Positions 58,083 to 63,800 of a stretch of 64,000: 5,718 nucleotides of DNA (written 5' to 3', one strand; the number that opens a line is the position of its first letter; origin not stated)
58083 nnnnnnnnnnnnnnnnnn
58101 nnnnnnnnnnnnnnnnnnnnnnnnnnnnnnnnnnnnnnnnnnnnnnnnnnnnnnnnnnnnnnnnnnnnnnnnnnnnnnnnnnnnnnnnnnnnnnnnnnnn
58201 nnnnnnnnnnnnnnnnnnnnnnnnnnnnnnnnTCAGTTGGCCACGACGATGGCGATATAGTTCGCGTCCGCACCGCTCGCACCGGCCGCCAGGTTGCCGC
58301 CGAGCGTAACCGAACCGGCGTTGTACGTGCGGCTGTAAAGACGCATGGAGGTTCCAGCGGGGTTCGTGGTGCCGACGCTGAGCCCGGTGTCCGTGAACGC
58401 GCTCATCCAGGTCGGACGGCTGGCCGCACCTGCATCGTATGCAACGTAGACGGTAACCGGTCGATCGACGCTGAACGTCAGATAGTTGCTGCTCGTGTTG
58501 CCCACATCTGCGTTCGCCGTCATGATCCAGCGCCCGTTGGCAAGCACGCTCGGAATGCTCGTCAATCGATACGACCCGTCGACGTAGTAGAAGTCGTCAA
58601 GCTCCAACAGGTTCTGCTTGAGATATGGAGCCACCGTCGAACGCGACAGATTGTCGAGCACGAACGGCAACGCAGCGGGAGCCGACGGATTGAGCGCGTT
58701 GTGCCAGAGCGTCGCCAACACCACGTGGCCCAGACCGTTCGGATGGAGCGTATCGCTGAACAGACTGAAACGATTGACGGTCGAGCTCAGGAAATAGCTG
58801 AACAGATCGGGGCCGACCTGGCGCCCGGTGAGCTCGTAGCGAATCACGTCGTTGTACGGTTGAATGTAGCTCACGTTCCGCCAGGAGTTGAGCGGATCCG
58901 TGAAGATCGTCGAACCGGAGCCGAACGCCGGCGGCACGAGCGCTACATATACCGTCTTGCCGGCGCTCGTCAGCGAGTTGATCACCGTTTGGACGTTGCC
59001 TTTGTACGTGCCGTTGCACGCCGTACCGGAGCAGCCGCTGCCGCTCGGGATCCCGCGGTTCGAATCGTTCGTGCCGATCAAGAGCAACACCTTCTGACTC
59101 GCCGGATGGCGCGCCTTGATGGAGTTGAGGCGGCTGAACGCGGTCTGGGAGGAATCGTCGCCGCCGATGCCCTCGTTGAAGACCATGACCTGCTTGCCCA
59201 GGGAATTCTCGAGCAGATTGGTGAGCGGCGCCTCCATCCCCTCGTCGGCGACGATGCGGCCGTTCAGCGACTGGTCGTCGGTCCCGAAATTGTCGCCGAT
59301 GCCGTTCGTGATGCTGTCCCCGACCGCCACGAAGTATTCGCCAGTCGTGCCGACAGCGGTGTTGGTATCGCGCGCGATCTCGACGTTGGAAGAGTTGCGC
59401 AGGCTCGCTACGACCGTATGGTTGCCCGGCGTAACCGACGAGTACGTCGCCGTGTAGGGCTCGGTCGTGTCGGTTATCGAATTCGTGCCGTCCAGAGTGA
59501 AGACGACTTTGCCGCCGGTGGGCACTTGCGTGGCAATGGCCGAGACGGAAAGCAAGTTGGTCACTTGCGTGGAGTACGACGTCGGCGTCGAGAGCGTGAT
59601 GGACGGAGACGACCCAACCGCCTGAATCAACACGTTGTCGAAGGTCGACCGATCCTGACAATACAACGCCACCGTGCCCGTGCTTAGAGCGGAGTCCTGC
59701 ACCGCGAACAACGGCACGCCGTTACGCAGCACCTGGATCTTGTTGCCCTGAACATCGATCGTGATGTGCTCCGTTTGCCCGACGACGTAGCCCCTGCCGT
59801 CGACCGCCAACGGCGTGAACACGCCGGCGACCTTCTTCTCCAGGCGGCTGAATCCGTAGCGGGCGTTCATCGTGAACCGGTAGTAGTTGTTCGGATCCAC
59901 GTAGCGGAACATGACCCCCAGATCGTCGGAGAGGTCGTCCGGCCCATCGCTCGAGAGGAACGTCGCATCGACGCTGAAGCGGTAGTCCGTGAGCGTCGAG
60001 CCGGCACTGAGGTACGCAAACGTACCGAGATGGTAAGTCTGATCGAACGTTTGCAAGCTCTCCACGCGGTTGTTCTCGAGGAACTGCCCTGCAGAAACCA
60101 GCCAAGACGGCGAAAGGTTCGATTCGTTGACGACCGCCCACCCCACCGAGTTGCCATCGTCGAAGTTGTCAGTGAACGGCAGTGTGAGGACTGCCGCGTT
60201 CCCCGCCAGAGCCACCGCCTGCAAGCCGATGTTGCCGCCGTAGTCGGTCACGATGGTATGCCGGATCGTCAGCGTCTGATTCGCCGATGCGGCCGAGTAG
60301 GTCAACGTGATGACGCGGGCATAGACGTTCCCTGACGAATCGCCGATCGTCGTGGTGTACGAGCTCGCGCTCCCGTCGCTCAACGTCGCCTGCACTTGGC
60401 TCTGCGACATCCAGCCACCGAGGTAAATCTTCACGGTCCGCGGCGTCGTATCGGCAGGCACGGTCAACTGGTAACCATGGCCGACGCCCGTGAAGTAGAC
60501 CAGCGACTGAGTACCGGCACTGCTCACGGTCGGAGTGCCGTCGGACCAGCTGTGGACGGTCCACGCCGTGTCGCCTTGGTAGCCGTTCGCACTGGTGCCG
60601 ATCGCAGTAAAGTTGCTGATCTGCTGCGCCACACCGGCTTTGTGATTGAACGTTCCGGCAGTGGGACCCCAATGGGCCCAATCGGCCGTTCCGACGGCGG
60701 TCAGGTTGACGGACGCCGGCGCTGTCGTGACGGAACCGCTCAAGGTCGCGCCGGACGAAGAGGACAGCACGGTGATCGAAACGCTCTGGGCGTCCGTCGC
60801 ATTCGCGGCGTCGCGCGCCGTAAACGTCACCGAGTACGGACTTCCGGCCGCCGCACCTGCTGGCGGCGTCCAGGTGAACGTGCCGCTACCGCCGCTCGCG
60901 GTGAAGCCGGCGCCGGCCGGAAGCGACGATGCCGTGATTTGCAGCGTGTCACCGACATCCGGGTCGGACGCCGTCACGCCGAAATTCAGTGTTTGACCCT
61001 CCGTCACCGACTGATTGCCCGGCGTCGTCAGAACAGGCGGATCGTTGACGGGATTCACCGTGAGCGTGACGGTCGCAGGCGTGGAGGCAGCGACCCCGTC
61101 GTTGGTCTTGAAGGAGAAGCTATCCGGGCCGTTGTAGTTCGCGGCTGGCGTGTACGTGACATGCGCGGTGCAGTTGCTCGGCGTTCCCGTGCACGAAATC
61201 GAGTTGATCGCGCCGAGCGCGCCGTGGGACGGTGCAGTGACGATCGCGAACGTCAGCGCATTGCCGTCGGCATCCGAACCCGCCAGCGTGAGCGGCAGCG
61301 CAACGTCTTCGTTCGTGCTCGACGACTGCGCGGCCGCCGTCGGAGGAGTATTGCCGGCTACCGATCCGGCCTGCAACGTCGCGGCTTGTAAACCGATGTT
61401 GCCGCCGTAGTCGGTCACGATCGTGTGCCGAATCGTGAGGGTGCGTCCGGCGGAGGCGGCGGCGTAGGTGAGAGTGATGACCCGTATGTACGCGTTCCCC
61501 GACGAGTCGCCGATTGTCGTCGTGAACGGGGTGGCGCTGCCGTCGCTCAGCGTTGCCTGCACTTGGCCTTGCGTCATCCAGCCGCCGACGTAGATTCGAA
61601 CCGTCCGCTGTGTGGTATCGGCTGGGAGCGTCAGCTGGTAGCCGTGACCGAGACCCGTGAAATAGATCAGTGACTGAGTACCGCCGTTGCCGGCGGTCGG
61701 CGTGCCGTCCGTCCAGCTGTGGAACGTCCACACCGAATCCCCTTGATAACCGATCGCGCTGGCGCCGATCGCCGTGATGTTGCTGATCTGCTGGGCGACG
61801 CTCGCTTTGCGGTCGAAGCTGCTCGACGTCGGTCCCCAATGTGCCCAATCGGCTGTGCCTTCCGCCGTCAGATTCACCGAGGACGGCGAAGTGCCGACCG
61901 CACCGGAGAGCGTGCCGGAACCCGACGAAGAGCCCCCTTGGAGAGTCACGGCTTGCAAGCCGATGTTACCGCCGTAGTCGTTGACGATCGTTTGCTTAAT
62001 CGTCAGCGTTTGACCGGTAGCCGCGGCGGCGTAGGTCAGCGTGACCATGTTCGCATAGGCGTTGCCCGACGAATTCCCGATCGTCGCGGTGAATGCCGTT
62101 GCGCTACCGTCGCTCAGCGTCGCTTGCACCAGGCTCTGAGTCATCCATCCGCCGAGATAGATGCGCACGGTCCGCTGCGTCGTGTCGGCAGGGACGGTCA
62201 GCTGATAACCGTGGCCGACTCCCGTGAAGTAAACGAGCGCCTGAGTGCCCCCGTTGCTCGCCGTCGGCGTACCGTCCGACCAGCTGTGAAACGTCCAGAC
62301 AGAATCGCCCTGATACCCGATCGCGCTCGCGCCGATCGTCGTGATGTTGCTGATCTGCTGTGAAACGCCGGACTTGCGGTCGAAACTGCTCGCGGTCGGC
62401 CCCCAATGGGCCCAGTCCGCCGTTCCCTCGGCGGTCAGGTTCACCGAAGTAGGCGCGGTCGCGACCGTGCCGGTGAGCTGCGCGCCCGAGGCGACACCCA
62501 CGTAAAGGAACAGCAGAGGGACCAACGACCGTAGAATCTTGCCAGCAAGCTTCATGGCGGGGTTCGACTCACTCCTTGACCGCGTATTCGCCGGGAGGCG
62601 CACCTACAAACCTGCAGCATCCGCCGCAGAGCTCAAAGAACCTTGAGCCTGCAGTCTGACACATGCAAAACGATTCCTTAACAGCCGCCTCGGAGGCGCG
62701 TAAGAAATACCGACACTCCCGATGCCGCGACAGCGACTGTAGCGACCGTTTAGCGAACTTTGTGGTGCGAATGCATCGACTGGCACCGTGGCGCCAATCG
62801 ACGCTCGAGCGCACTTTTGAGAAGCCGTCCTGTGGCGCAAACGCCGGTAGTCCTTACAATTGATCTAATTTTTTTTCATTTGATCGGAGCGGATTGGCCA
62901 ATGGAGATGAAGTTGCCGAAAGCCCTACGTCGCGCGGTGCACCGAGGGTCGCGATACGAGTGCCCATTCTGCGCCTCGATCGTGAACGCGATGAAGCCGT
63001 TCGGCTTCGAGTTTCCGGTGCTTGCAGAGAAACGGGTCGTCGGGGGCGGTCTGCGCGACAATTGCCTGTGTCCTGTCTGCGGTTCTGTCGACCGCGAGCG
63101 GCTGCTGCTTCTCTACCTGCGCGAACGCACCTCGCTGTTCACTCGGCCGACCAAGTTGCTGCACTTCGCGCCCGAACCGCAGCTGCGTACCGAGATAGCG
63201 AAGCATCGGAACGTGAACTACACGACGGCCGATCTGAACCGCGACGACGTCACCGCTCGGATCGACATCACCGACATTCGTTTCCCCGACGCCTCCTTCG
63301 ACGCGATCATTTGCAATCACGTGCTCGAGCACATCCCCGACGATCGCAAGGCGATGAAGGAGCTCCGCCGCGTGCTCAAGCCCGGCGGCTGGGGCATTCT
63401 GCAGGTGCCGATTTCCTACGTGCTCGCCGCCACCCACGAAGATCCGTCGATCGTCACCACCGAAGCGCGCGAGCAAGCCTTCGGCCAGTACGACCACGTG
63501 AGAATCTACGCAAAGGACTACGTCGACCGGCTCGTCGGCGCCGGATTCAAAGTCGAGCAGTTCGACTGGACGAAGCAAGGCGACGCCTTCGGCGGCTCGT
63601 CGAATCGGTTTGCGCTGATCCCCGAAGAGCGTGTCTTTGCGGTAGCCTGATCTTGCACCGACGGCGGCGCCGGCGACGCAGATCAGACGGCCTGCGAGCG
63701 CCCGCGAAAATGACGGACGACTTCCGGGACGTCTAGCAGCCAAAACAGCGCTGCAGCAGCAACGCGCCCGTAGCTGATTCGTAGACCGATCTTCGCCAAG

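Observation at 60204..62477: Three copies of an unassigned ~189-aa WAHWGP module, two in exact tandem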

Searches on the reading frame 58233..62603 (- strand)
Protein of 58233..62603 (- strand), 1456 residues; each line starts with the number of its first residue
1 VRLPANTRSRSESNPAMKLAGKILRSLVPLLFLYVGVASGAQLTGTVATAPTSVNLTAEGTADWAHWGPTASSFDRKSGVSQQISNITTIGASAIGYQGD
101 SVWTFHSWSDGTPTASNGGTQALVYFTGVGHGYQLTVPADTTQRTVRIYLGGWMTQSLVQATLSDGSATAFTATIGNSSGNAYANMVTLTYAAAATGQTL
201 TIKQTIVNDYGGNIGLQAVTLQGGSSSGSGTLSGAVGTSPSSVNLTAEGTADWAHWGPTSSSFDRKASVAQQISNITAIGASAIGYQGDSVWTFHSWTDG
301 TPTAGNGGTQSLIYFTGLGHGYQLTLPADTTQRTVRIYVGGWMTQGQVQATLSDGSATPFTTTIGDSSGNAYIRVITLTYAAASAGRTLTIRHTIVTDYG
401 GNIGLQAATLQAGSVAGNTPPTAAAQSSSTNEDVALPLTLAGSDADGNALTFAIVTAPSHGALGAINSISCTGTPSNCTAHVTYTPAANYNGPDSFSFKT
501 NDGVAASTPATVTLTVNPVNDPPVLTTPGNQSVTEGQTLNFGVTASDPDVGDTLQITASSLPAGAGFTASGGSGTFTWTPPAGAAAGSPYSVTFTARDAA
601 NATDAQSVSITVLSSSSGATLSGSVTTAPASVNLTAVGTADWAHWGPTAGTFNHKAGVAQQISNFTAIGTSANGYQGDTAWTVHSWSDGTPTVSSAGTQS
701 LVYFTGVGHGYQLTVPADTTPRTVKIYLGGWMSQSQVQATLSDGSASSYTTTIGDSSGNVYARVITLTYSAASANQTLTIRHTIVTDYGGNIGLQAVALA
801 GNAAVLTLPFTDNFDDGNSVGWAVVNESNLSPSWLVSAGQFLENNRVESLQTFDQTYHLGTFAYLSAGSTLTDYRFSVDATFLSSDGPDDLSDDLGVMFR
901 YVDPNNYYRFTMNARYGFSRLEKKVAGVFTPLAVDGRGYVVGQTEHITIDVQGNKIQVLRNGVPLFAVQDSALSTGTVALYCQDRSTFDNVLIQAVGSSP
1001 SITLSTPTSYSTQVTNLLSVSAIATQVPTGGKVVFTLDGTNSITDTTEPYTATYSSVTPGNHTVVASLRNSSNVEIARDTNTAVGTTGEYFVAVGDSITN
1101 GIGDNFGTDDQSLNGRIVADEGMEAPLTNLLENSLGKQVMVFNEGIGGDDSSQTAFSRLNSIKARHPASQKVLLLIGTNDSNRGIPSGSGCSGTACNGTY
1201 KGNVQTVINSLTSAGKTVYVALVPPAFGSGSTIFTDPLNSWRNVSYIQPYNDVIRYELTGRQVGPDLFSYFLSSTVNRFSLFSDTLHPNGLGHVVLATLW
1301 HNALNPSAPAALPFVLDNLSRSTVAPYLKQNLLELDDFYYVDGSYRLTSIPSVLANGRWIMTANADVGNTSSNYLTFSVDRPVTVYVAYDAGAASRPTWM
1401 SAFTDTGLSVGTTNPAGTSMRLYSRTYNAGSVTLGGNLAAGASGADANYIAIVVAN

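Call 3: search_protein_families(library=pfam, proteins=[window:58233-62603:-], max_evalue=1)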
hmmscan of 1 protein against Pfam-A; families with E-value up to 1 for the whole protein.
window:58233-62603:- (1456 aa): 7 families
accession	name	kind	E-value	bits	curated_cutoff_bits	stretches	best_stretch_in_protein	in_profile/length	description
PF17963.7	Big_9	-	6.2e-22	78.7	23.6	2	418-515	1-89/89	Bacterial Ig domain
PF13472.12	Lipase_GDSL_2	-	1.2e-14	55.7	32.9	1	1093-1293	1-176/178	GDSL-like Lipase/Acylhydrolase family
PF17892.7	Cadherin_5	-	4.2e-14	52.6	26.5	2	418-517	2-98/98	Cadherin-like domain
PF17803.7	Cadherin_4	-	2.9e-13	50.5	25.1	2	510-577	1-70/71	Bacterial cadherin-like domain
PF00657.28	Lipase_GDSL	-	1.6e-08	35.4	23.6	1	1092-1297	2-205/208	GDSL-like Lipase/Acylhydrolase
PF06439.18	3keto-disac_hyd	-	2.1e-06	28.3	26.8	1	810-993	2-186/187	3-keto-disaccharide hydrolase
PF16184.11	Cadherin_3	-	0.12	12.8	25.5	1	440-514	24-104/106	Cadherin-like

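Call 4: search_protein_families(library=ncbifam, proteins=[window:58233-62603:-], max_evalue=1)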
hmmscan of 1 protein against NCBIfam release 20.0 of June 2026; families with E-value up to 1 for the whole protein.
window:58233-62603:- (1456 aa): 3 families
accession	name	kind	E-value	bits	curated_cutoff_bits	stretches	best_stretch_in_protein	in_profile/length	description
NF012211.1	tand_rpt_95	domain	1.7e-16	60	90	2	430-527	2-95/98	tandem-95 repeat protein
NF006282.1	PRK08453.1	equivalog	0.00017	20.2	500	2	115-194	160-243/673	flagellar filament capping protein FliD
TIGR01965.1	VCBS_repeat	domain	0.15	12.2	15.5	1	460-537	23-98/99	VCBS domain-containing protein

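Call 33: find_encoding_contigs(protein=window:58233-62555:-, flank=3000, max_places=4)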
Protein window:58233-62555:- (1440 aa): no gene with exactly this product is on record in the collection.

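Call 34: find_encoding_contigs(protein=window:58233-62603:-, flank=3000, max_places=4)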
Protein window:58233-62603:- (1456 aa): no gene with exactly this product is on record in the collection.

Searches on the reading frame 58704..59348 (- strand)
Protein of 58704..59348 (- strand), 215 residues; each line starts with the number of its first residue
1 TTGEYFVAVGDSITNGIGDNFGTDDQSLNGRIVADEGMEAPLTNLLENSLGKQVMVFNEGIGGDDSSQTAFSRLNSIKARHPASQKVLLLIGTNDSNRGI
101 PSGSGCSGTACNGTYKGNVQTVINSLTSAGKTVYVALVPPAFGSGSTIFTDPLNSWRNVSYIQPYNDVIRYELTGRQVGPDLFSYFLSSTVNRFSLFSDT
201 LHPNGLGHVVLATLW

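Call 73: search_solved_structures(query=window:58704-59348:-, max_evalue=0.1, show_alignments=1)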
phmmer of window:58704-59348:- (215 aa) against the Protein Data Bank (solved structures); distinct sequences matched with E-value up to 0.1: 6.
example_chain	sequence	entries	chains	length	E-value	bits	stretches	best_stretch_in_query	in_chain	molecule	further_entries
7on8_A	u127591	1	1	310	7.6e-05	25.7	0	59-99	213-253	SAKe6AR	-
8pjt_A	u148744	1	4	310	0.00062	22.7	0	59-99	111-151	SAKe6DEref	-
6yfo_AA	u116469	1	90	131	0.0022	20.9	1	108-151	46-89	coat protein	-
8pjz_A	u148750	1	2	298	0.004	20.1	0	59-101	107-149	SAKe6EEtal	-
6njc_A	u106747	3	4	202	0.068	16.1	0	54-104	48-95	Sialate O-acetylesterase | Lysophospholipase L1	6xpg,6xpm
7pzg_AAA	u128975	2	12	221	0.09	15.6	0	54-104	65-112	Lysophospholipase L1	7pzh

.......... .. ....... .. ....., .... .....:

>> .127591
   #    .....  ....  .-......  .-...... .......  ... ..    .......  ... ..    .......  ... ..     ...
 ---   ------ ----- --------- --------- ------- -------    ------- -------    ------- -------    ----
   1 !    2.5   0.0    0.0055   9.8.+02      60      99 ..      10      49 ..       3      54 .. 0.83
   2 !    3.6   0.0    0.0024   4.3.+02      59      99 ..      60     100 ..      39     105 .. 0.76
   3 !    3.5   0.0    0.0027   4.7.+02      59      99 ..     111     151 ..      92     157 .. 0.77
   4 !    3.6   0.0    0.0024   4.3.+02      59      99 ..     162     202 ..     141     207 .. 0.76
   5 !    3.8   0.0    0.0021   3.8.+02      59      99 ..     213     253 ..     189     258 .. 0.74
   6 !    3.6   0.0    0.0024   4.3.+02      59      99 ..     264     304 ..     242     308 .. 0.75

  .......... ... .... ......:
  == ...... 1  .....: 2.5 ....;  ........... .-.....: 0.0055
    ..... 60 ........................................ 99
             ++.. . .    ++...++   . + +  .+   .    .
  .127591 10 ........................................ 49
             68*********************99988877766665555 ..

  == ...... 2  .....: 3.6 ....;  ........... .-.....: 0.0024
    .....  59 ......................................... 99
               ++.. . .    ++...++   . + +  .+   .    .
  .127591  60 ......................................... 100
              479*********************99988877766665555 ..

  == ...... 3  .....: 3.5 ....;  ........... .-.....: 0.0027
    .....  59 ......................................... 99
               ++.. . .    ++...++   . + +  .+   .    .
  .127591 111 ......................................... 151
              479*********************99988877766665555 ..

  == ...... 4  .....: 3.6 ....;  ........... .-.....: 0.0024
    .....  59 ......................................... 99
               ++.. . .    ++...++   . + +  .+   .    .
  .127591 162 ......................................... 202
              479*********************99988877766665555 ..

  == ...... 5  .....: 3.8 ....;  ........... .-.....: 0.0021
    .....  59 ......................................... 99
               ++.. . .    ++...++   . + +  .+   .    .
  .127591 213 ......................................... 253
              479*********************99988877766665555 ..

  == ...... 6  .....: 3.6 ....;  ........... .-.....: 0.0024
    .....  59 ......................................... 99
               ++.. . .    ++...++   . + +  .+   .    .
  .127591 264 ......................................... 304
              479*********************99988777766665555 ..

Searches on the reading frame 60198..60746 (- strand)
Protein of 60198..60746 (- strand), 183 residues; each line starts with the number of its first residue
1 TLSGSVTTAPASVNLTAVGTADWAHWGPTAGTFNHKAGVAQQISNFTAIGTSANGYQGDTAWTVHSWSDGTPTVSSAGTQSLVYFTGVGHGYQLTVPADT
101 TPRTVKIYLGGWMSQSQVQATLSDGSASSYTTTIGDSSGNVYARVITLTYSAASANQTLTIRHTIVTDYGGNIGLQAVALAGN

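Call 54: search_protein_families(library=pfam, proteins=[window:60198-60746:-], max_evalue=10)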
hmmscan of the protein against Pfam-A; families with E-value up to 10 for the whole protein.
window:60198-60746:- (183 aa): 0 families

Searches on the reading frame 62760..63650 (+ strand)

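Call 14: search_protein_families(library=pfam, proteins=[window:62760-63650:+], max_evalue=0.01)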
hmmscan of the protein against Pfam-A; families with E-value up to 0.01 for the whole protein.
window:62760-63650:+ (296 aa): 8 families
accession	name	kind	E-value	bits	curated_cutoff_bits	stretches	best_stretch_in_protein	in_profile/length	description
PF08241.18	Methyltransf_11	-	1.7e-15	57.9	21.2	1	165-213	46-94/95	Methyltransferase domain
PF13489.12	Methyltransf_23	-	1.1e-11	45.2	27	1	149-265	42-161/164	Methyltransferase domain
PF13649.12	Methyltransf_25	-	3.1e-10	41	27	1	167-210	52-97/97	Methyltransferase domain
PF08242.18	Methyltransf_12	-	9.5e-10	39.5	30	1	157-211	51-97/98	Methyltransferase domain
PF13847.12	Methyltransf_31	-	2.5e-08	34.2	27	1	169-215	62-110/145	Methyltransferase domain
PF01209.24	Ubie_methyltran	-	2.4e-05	24.2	20.1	1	172-211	109-148/233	ubiE/COQ5 methyltransferase family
PF03141.22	Methyltransf_29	-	0.0029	16.7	23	1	170-220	172-223/506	Putative S-adenosyl-L-methionine-dependent methyltransferase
PF20922.3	Anamorsin_N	-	0.0073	16.5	27.1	0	169-219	41-92/163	Anamorsin, N-terminal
